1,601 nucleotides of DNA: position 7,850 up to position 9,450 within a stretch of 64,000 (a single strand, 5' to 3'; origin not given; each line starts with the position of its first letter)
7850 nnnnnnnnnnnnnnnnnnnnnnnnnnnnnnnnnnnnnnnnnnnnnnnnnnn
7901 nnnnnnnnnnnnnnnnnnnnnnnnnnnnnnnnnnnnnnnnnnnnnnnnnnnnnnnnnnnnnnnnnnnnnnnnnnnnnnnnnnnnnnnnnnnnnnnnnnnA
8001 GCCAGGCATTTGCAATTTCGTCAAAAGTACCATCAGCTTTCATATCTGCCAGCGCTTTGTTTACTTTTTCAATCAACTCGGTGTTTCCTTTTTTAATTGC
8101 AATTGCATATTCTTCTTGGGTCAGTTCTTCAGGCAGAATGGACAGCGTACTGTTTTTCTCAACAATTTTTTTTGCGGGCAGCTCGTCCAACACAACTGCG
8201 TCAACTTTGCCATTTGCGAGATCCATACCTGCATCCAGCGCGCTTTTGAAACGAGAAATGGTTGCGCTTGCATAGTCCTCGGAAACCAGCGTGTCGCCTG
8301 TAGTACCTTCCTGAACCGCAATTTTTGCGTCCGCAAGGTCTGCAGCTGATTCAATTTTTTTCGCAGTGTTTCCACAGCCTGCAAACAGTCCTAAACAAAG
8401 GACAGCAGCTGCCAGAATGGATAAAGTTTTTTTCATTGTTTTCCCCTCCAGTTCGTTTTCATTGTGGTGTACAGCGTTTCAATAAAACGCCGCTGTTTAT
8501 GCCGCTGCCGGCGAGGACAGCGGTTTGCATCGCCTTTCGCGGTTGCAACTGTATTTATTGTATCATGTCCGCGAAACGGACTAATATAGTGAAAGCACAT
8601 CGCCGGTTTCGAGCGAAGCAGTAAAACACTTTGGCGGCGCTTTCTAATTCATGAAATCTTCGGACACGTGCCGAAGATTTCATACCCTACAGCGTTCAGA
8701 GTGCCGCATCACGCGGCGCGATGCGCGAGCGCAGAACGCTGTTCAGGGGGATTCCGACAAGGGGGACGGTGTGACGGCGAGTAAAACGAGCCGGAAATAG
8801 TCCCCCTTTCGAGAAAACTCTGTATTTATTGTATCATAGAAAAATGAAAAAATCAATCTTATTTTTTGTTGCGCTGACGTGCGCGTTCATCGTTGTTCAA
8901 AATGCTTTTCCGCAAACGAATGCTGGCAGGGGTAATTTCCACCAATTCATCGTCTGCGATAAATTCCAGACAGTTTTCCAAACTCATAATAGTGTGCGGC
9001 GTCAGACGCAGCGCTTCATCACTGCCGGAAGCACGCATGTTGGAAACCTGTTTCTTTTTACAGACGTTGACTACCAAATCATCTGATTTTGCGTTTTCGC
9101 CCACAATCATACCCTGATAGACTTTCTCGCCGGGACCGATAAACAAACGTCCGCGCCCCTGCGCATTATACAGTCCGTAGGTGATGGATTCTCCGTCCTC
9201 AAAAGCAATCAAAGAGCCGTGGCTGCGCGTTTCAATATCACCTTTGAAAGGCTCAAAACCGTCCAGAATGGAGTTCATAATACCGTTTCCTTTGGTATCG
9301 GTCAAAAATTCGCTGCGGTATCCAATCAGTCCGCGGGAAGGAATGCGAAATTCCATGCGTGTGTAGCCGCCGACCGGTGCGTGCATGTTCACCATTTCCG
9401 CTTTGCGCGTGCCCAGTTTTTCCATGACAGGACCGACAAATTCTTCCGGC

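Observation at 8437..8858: Unassigned 420-nt structured leader with duplicated promoter-like 18-mers upstream of the amino-acid ABC transporter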

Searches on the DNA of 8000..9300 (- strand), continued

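Call 68: search_rna_families(sources=[L124, L123], threshold=evalue, max_evalue=1)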
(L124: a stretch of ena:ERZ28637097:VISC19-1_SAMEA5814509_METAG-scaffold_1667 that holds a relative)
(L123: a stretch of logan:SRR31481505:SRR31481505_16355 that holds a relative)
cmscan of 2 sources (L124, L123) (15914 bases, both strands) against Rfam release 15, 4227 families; matches with E-value up to 1: 1.
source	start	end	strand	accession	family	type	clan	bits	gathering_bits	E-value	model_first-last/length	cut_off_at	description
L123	2591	2755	+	RF01675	CrcZ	Gene; sRNA;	-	27.6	95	0.00044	1-398/398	no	Pseudomonas sRNA CrcZ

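Call 72: search_with_rna_model(model_id=R1, sources=[window, L118, L121, L101, L109, L123, L124], max_evalue=1e-20, make_alignment=true)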
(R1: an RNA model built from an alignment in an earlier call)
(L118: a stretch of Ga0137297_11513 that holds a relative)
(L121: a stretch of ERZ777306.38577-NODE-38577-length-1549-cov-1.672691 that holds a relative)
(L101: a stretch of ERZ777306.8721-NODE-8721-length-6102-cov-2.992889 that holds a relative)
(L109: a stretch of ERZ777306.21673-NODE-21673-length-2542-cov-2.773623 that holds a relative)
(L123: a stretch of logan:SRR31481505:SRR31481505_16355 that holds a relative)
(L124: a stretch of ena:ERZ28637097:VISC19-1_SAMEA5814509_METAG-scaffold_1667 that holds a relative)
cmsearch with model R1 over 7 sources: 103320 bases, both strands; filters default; matches with E-value up to 1e-20: 7.
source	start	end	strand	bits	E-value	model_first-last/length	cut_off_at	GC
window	8650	8812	-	193.9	2.1e-52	1-163/163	no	0.58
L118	2961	3123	-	193.1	3.4e-52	1-163/163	no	0.59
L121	1279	1441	+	188.8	5.5e-51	1-163/163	no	0.58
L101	1828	1990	-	179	2.9e-48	1-163/163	no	0.55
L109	40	197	-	159.8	6.6e-43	1-163/163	no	0.54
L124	775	930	-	135.9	3e-36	1-163/163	no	0.57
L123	2950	3106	+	115.3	1.6e-30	1-163/163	no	0.57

Alignment A9: 7 matches aligned to the model, 165 columns, each read 5' to 3' on its own strand. Consensus structure (alignment columns), stored with it:
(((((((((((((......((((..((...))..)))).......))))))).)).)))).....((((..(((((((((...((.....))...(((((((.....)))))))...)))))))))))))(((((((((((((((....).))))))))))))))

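Call 79: search_with_rna_model(model_id=R1, sources=[L126, L127], max_evalue=1, show_alignments=2)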
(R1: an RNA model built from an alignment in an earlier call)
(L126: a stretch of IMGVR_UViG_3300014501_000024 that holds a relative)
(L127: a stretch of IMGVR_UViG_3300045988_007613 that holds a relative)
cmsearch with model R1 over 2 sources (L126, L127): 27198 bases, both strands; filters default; matches with E-value up to 1: 0.
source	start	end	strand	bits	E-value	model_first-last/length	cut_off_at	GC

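Call 91: build_rna_model(alignment_id=A9)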
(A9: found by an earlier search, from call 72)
Model R2 built from alignment A9 (7 sequences, 165 columns); structure: stored with the alignment.
model positions 163; base pairs 56; branch points 3; effective number of sequences 0.95; information 0.589 bits per position. Calibrated on 0.2 Mb of random sequence (short: E-values are rough).
structure used (alignment columns):
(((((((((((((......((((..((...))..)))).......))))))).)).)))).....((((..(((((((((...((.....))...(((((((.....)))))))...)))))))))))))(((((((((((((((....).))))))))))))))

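Call 92: search_with_rna_model(model_id=R2, sources=[window, L001, L002, L003, L004, L005, L006, L007, L008, L009, L010, L011, L012, L013, L014, L015, L016, L017, L018, L019, L020, L021, L022, L023, L024, L025, L026, L027, L028, L029, L030, L031, L032, L033, L034, L035, L036, L037, L038, L039, L040, L041, L042, L043, L044, L045, L046, L047, L048, L049, L050, L051, L052, L053, L054, L055, L056, L057, L058, L059, L060, L061, L062, L063, L064, L065, L066, L067, L068, L069, L070, L071, L072, L073, L074, L075, L076, L077, L078, L079, L080, L084, L085, L086, L087, L094, L101, L109, L118, L121, L123, L124, L126, L127, L096, L097, L098, L108, L110, L111], max_evalue=5)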
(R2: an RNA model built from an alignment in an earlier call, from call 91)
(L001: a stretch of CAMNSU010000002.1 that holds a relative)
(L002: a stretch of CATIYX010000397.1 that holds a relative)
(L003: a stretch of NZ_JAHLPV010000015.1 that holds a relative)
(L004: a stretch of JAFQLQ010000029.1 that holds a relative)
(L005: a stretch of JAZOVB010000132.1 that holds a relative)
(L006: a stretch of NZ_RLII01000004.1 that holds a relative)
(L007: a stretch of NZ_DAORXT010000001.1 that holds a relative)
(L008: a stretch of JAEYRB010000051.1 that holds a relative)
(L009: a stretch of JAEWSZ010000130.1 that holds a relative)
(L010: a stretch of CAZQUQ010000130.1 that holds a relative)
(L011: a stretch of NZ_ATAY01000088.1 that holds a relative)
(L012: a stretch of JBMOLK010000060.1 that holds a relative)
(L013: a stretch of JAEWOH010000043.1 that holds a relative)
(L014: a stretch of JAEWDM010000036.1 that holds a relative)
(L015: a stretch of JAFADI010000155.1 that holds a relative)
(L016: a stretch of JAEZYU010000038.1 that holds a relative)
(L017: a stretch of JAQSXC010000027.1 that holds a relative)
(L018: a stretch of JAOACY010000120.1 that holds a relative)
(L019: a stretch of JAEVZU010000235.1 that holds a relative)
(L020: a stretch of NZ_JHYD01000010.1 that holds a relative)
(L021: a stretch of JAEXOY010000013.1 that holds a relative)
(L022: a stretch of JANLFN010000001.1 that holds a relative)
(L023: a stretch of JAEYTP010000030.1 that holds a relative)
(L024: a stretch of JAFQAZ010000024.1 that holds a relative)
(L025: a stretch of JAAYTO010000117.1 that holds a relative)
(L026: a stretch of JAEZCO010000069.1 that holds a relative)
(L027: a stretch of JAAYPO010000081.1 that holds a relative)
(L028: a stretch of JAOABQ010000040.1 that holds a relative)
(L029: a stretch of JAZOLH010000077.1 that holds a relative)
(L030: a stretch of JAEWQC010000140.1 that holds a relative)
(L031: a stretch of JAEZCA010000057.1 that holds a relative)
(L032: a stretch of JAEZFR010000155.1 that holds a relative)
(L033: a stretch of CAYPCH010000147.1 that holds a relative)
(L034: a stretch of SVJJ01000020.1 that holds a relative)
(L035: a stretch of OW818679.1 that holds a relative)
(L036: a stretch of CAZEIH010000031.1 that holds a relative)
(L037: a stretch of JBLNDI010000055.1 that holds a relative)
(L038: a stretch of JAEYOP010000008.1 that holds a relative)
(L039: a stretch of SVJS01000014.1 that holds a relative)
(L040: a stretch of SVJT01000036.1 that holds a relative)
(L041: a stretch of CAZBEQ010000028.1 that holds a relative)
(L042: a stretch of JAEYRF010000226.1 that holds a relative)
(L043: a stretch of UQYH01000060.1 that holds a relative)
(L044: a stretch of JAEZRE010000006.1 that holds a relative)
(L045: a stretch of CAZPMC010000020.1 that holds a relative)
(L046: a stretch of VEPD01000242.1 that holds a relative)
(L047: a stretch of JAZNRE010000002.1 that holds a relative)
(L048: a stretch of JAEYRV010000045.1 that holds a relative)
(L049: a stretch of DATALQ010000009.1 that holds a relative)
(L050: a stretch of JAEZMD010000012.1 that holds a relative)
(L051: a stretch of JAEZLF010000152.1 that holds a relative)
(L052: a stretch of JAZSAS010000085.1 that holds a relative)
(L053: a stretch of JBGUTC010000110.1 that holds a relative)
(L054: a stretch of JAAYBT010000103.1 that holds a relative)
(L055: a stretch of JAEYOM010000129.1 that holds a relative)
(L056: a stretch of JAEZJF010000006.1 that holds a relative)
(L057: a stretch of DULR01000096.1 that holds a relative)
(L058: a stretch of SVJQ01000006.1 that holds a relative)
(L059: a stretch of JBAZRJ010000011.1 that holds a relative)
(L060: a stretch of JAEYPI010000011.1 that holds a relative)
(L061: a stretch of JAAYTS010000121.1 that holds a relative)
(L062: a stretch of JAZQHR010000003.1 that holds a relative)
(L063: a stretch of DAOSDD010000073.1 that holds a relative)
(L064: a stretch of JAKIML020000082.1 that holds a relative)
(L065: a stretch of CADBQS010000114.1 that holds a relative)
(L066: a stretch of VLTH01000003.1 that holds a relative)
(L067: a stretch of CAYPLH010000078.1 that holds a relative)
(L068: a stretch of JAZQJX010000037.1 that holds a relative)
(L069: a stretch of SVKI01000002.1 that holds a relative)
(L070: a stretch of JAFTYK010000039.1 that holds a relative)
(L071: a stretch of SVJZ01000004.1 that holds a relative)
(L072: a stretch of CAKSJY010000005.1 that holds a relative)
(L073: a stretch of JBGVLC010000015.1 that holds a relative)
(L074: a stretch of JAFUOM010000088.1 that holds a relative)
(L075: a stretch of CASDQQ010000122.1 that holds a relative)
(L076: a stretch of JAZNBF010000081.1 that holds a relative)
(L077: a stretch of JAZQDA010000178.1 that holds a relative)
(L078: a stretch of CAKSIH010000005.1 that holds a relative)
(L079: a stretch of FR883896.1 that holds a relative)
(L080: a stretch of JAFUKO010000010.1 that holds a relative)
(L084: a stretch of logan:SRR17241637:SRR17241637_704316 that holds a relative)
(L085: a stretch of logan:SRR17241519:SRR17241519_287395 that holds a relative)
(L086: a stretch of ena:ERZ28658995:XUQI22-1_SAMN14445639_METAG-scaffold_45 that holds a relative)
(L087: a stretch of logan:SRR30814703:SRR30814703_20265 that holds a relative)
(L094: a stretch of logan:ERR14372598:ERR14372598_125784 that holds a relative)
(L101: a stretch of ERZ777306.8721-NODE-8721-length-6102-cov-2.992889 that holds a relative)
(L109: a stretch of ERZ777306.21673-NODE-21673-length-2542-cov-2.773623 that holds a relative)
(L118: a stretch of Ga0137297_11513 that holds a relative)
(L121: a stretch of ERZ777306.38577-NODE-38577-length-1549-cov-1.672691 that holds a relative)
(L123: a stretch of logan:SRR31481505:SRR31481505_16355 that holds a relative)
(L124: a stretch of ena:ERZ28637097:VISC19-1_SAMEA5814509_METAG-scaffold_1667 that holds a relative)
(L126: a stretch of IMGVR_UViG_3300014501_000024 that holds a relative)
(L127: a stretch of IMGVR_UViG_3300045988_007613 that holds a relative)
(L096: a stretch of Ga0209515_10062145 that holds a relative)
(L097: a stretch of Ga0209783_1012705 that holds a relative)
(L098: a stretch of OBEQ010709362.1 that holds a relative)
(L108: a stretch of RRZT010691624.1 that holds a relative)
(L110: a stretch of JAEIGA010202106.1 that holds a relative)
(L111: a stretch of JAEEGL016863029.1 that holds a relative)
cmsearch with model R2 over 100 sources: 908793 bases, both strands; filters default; matches with E-value up to 5: 20.
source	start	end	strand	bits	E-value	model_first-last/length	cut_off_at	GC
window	8650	8812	-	190.5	3.3e-44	1-163/163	no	0.58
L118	2961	3123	-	189.3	6.2e-44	1-163/163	no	0.59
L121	1279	1441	+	185.6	5.1e-43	1-163/163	no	0.58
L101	1828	1990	-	174.4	2.8e-40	1-163/163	no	0.55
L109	40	197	-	159.9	1e-36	1-163/163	no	0.54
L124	775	930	-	152.6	6.1e-35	1-163/163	no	0.57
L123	2950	3106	+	134.7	1.5e-30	1-163/163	no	0.57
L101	1657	1772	-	58.3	8.1e-12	1-163/163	no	0.63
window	8533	8684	+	28.1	0.0002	1-163/163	no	0.45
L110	2877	3030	+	26.4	0.00055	1-163/163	no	0.36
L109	40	74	+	23.9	0.0022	129-163/163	no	0.4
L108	3616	3650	-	23.4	0.003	129-163/163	no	0.37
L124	776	808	+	23.1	0.0035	130-162/163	no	0.42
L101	1787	1862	+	22.5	0.005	1-163/163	no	0.43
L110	2996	3030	-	22.2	0.0057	129-163/163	no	0.29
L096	1280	1342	+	22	0.0065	1-163/163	no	0.29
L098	1504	1566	-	22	0.0065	1-163/163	no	0.29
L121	1407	1441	-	19.7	0.024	129-163/163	no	0.46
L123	3073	3105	-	18.5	0.048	130-162/163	no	0.45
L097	199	229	+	17.2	0.098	131-161/163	no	0.48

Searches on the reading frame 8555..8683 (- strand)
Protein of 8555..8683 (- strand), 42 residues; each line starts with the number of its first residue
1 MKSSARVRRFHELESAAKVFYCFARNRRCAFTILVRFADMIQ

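Call 83: find_encoding_contigs(protein=window:8555-8683:-, flank=3000, max_places=10)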
Protein window:8555-8683:- (42 aa): no gene with exactly this product is on record in the collection.

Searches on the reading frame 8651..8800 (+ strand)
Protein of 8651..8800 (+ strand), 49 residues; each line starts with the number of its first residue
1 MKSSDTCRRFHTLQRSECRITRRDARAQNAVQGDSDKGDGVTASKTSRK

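Call 82: find_encoding_contigs(protein=window:8651-8800:+, flank=3000, max_places=10)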
Protein window:8651-8800:+ (49 aa): no gene with exactly this product is on record in the collection.
